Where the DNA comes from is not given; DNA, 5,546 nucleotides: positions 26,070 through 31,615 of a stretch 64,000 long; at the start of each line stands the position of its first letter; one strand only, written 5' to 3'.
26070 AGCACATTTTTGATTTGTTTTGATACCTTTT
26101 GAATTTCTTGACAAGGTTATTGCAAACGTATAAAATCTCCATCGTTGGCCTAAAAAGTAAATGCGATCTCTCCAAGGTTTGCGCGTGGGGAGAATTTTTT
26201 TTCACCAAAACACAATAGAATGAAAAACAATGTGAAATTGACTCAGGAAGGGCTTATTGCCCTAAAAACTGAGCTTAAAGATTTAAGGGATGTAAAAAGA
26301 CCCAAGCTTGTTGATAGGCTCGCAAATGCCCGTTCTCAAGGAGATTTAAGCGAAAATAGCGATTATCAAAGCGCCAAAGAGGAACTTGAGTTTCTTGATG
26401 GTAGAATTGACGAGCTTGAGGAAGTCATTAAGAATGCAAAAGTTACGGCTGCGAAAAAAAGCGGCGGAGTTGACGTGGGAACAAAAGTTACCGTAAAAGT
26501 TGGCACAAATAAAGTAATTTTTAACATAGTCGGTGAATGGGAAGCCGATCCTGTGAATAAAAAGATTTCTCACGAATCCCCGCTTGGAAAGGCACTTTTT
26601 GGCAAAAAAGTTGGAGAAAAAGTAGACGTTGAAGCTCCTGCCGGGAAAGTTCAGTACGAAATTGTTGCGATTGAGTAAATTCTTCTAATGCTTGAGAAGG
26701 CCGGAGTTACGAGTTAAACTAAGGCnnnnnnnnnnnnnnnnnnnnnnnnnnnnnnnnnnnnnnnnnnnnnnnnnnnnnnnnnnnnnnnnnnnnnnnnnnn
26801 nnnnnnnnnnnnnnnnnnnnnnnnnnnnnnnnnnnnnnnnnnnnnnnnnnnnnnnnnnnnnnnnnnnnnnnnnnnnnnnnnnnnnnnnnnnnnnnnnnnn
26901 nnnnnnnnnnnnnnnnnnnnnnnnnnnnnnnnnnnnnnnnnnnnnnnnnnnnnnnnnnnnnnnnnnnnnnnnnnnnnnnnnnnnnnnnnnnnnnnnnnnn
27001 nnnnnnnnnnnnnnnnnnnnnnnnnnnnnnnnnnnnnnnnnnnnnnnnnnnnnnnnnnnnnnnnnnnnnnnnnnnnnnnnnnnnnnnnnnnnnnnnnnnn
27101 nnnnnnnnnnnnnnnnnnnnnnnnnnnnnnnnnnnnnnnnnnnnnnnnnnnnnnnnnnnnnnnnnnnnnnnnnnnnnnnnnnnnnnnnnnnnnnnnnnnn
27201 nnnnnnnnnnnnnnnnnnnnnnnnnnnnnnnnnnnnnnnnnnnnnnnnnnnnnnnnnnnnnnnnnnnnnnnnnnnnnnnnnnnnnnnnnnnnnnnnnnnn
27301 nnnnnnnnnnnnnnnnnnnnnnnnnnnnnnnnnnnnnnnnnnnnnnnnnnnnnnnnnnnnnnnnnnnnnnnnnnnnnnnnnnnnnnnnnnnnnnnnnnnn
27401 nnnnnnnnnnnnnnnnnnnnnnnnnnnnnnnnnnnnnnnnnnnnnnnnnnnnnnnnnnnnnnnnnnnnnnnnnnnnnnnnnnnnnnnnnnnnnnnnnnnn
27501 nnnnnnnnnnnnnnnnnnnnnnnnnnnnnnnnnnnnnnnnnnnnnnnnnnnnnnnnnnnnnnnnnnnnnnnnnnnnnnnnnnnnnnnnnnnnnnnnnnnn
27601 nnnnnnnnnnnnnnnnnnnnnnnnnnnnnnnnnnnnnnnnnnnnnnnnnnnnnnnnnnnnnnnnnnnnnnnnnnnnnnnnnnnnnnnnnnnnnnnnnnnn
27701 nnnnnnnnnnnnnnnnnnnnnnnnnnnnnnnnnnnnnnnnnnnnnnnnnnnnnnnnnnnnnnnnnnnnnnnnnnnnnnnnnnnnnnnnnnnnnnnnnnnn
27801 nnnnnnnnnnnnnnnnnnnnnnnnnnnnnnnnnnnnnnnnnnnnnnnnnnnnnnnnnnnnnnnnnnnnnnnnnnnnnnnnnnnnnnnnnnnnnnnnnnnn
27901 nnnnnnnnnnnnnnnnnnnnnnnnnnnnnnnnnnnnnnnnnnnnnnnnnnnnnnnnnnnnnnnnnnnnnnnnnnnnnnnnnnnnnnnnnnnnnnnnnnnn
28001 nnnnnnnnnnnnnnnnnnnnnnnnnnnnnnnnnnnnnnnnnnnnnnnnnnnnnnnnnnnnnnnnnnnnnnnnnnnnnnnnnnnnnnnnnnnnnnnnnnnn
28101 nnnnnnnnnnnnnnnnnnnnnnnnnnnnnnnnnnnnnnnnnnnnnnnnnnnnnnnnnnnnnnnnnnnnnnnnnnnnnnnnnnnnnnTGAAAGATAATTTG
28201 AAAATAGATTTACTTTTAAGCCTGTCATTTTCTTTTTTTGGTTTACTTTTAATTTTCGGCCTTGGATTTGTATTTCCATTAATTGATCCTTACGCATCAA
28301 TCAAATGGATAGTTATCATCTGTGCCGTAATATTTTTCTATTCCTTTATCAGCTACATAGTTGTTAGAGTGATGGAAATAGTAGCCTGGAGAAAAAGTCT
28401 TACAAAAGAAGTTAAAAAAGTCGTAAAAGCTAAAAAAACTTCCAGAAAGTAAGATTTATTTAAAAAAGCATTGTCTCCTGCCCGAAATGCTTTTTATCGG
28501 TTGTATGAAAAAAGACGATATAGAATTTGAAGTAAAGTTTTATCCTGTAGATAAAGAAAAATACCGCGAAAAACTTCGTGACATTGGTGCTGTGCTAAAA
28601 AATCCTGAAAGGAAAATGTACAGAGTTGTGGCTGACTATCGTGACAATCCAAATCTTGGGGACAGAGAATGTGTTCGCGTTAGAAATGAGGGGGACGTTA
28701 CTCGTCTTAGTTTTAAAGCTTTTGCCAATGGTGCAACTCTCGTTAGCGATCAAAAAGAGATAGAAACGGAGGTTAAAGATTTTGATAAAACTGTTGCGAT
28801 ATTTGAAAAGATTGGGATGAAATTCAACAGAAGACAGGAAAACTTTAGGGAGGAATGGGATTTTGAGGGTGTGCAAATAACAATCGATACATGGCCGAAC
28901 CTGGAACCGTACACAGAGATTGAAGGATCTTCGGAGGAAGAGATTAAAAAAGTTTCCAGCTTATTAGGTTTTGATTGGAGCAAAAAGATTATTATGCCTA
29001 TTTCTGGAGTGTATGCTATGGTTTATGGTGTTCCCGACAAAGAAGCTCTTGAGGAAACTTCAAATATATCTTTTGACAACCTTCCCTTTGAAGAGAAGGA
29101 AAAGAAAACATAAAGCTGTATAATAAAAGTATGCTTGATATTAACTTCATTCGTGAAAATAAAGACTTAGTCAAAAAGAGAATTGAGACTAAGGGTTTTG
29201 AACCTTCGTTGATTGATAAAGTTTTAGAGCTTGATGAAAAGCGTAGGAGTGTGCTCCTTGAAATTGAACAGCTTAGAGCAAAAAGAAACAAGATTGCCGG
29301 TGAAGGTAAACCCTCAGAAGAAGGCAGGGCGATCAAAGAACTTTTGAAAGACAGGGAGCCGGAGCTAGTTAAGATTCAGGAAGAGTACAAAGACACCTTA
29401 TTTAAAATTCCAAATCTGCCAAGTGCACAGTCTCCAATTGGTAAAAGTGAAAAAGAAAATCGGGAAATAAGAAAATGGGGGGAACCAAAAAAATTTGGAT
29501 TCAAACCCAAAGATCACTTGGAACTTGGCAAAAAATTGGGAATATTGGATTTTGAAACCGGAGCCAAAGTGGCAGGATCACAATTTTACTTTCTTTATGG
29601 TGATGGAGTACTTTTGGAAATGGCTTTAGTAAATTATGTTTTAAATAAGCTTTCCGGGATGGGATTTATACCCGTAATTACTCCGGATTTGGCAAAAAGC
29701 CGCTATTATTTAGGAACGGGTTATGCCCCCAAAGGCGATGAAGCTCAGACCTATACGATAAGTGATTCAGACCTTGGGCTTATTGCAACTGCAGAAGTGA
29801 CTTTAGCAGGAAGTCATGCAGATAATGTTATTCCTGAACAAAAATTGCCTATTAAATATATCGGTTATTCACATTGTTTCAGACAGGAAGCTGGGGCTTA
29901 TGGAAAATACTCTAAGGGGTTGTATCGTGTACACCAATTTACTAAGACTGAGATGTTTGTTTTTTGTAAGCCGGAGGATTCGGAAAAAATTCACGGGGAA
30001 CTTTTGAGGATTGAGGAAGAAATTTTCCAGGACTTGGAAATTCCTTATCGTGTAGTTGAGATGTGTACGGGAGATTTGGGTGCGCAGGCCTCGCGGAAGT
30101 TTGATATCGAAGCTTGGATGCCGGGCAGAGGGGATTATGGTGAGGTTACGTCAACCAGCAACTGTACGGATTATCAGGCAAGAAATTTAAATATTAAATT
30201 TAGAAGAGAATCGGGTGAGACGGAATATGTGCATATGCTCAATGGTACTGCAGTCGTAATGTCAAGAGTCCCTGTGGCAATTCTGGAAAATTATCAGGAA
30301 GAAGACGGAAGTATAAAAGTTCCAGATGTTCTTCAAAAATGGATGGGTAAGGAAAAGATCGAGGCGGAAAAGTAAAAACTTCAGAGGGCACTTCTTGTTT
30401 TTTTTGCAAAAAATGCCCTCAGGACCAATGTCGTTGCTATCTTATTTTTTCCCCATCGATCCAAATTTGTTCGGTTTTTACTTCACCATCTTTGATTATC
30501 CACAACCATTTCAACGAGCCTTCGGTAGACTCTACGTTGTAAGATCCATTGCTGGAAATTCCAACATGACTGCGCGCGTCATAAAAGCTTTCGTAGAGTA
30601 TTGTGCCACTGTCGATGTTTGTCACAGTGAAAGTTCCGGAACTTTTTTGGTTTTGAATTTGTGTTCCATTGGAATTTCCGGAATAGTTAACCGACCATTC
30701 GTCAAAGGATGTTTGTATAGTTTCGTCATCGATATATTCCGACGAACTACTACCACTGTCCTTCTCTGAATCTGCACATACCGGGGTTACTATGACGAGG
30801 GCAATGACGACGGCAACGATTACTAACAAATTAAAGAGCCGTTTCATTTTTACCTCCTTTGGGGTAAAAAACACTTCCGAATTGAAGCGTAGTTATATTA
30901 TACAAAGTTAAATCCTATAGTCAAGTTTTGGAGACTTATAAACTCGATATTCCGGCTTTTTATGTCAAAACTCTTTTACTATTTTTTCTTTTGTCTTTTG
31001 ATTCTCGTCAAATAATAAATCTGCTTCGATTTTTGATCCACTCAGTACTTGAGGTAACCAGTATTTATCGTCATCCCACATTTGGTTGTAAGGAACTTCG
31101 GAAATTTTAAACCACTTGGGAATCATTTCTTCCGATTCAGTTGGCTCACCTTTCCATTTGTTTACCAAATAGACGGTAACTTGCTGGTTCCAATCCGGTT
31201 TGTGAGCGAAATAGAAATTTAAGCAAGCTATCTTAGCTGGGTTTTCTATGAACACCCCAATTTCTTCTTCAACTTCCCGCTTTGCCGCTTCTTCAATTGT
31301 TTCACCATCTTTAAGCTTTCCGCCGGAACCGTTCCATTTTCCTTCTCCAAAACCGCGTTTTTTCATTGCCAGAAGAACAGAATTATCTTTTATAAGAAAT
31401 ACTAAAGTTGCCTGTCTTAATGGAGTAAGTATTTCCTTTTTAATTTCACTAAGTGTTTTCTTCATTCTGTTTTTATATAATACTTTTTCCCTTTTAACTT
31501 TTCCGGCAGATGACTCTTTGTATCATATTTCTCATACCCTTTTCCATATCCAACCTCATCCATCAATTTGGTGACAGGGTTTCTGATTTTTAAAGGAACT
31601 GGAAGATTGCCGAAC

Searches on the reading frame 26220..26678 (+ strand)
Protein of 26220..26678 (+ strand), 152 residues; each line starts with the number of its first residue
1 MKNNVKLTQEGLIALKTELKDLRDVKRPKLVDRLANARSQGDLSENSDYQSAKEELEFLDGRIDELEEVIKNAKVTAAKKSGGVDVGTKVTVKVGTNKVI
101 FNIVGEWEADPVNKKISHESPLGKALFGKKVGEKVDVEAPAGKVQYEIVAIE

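Call 45: search_protein_families(library=pfam, proteins=[window:26220-26678:+], max_evalue=0.01)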
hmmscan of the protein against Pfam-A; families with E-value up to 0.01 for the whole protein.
window:26220-26678:+ (152 aa): 2 families
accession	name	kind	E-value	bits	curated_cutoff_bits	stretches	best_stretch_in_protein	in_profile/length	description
PF03449.20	GreA_GreB_N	-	3.2e-26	91.7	24.5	1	6-75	2-71/71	Transcription elongation factor, N-terminal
PF01272.25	GreA_GreB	-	3.5e-23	81.8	26.9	1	81-152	3-76/77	Transcription elongation factor, GreA/GreB, C-term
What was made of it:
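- Closest known: GreA/GreB and their non-canonical paralogs. Different: A canonical GreA is encoded separately at 26220-26678 (call 45).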

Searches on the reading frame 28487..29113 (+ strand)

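Call 45: search_protein_families(library=pfam, proteins=[window:28487-29113:+], max_evalue=0.01)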
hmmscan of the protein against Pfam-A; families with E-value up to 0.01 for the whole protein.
window:28487-29113:+ (208 aa): 1 family
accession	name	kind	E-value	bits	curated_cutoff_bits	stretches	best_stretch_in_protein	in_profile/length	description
PF01928.26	CYTH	-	1.3e-06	28.8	23.2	1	12-156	2-156/179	CYTH domain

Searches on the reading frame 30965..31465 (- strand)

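Call 45: search_protein_families(library=pfam, proteins=[window:30965-31465:-], max_evalue=0.01)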
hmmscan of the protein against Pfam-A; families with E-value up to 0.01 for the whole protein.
window:30965-31465:- (166 aa): 1 family
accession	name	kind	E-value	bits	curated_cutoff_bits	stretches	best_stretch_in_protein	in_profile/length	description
PF00293.34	NUDIX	-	5.2e-18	65.8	21.1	1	16-139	2-133/134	NUDIX domain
